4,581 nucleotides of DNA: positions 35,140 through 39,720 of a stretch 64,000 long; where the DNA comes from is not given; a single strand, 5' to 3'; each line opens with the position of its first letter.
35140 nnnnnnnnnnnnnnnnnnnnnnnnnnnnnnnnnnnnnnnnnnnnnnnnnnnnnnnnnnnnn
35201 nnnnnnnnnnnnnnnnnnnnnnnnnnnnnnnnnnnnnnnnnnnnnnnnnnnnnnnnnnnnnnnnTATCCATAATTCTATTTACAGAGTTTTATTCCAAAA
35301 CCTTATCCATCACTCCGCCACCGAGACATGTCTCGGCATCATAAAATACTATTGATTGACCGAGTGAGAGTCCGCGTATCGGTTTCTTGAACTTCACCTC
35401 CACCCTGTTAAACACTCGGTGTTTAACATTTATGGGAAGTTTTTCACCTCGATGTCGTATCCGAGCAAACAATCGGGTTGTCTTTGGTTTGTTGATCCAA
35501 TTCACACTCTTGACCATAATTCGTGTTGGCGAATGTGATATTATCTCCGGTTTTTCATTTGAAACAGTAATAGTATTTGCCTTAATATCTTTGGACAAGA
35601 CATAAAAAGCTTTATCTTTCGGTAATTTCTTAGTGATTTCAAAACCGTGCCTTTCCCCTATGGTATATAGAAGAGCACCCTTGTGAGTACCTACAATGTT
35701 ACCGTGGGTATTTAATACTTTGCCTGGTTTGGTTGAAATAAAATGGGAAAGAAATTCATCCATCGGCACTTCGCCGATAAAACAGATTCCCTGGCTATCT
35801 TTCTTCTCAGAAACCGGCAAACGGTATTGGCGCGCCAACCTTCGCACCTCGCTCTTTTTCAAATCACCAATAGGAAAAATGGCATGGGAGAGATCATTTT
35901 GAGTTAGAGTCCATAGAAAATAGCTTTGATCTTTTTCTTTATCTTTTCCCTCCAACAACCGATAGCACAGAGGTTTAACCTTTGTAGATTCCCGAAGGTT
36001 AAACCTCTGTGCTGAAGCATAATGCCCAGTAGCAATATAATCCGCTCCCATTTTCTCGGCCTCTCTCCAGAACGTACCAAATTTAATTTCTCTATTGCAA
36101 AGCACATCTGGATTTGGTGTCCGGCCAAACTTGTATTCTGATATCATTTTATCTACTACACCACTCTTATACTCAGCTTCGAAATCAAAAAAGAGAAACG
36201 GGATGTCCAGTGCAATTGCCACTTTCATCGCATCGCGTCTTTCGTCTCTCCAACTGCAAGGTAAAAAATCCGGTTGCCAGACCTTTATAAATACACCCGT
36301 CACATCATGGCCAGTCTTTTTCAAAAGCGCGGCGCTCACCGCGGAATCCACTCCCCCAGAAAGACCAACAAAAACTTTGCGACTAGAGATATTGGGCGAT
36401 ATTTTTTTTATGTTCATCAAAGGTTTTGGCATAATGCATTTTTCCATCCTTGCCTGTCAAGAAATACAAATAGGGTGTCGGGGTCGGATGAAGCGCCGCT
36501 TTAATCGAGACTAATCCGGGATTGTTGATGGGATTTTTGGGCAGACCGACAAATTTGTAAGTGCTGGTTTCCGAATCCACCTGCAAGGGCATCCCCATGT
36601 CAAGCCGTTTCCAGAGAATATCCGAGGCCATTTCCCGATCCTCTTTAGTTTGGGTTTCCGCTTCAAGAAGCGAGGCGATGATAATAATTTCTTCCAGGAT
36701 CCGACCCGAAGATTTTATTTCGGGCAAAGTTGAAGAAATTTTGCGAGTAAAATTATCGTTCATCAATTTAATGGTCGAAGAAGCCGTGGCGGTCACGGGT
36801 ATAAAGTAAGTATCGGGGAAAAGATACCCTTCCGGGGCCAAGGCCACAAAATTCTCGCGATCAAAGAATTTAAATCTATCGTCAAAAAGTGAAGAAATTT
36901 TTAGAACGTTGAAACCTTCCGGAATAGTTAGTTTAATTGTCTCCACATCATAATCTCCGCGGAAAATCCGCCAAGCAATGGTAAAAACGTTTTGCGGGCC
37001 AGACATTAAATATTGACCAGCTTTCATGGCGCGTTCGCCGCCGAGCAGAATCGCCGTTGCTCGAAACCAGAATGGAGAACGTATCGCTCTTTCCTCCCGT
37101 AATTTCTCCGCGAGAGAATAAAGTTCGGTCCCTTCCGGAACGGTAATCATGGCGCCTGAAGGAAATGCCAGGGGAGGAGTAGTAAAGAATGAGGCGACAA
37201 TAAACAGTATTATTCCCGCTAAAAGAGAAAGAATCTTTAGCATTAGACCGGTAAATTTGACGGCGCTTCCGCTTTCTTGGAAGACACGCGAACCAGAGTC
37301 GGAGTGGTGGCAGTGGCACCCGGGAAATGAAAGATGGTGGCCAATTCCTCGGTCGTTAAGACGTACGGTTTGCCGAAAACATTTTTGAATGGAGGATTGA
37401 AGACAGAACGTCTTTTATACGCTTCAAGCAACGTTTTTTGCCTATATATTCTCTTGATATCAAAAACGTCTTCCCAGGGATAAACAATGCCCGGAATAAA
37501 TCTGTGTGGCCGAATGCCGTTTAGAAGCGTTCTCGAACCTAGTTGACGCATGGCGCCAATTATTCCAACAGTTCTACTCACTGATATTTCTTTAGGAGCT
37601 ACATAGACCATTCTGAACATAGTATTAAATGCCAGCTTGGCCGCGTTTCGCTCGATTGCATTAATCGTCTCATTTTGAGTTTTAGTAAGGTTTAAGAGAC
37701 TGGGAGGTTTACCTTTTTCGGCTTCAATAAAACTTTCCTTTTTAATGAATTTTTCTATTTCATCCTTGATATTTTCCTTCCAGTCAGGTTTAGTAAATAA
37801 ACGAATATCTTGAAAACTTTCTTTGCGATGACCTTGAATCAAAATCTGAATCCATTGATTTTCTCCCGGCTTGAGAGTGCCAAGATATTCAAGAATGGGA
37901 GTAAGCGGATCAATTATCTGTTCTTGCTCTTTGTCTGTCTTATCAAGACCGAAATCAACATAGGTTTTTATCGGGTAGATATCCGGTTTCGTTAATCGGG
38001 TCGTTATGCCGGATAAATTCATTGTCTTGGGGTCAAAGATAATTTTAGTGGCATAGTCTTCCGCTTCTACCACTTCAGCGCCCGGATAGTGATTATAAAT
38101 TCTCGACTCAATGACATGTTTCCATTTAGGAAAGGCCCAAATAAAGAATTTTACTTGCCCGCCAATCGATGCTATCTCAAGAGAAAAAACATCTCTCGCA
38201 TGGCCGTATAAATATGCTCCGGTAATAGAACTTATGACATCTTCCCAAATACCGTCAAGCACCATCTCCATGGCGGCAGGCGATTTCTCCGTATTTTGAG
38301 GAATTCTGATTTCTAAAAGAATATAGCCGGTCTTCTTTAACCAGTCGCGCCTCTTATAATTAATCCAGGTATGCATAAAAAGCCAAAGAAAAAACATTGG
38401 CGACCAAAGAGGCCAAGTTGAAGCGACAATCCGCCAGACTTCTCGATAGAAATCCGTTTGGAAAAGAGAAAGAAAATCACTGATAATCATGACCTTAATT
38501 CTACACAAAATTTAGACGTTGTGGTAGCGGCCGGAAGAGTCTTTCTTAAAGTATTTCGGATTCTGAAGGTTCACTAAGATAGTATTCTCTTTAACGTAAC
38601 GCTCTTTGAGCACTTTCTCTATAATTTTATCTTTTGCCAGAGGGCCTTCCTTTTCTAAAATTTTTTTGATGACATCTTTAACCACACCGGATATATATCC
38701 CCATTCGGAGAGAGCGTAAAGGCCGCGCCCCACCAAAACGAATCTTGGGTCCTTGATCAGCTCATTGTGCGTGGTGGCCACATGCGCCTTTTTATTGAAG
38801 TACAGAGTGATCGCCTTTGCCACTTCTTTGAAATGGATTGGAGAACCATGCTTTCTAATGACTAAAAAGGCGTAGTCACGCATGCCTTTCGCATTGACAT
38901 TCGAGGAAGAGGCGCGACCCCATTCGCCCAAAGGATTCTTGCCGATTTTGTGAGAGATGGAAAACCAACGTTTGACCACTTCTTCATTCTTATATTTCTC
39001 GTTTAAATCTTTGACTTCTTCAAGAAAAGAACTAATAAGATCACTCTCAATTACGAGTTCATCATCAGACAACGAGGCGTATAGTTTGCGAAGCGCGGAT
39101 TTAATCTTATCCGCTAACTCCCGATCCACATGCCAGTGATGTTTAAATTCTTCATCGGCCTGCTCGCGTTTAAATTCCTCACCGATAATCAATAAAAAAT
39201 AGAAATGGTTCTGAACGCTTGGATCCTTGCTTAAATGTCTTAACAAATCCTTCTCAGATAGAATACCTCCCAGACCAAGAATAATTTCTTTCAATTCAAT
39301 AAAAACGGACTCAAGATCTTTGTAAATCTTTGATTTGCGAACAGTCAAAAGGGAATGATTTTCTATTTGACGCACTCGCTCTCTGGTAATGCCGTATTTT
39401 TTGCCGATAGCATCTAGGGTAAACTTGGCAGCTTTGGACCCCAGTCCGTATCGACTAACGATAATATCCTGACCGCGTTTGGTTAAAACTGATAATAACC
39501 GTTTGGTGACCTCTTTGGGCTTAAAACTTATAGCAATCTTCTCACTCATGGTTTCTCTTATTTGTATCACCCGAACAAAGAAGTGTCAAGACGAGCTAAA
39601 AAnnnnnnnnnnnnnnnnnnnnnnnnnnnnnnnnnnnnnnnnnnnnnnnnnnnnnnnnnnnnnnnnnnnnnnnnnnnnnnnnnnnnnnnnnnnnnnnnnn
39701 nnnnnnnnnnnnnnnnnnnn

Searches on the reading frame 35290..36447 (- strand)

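Call 19: search_protein_families(library=pfam, proteins=[window:35290-36447:-], max_evalue=0.0001)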
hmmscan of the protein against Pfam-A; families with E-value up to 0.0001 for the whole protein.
window:35290-36447:- (385 aa): 4 families
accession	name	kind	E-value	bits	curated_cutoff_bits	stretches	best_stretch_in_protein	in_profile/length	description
PF03054.22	tRNA_Me_trans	-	2e-71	240.3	20.6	1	24-225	2-201/202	tRNA methyl transferase HUP domain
PF20259.3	tRNA_Me_trans_M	-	6.5e-18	64.5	27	1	231-296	2-65/66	tRNA methyl transferase PRC-barrel domain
PF20258.4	tRNA_Me_trans_C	-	9.3e-18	64.8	20.6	1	309-379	3-76/77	Aminomethyltransferase beta-barrel domain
PF02540.23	NAD_synthase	-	4.2e-08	33.1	21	0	20-93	16-85/242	NAD synthase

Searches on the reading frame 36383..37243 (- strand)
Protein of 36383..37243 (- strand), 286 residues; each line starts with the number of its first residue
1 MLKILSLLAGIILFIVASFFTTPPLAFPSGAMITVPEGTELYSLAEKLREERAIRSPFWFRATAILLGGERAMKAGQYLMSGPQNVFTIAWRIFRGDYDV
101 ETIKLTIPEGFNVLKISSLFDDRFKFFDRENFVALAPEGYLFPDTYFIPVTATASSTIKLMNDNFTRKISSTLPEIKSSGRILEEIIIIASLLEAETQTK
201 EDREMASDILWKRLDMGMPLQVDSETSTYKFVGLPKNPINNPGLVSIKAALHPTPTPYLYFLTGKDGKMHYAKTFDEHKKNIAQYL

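Call 62: search_protein_families(library=pfam, proteins=[window:36383-37243:-], max_evalue=0.0001)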
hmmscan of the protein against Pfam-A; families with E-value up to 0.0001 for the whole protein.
window:36383-37243:- (286 aa): 1 family
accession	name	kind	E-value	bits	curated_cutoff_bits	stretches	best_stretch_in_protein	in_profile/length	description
PF02618.21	YceG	-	1.2e-54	186.1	32.4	2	33-224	1-193/275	YceG-like family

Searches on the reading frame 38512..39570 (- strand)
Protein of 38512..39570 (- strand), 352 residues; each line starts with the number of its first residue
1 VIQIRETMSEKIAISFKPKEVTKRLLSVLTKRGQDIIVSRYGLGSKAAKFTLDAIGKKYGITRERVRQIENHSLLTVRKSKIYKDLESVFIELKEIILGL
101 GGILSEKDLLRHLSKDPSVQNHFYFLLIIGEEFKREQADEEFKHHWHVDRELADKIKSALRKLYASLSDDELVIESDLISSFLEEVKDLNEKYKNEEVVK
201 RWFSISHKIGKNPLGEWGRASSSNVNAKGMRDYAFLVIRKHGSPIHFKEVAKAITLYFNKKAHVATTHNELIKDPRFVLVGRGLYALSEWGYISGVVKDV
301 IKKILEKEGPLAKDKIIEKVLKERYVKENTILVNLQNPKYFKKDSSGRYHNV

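Call 17: search_protein_families(library=pfam, proteins=[window:38512-39570:-], max_evalue=0.001)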
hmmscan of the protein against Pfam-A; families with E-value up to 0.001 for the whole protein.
window:38512-39570:- (352 aa): 2 families
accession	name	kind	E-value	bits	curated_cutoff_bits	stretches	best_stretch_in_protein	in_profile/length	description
PF04545.22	Sigma70_r4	-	1e-10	41.4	24.1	1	25-79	1-50/50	Sigma-70, region 4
PF05066.19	HARE-HTH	-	5.4e-08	33.5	25.9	0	230-290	3-71/71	HB1, ASXL, restriction endonuclease HTH domain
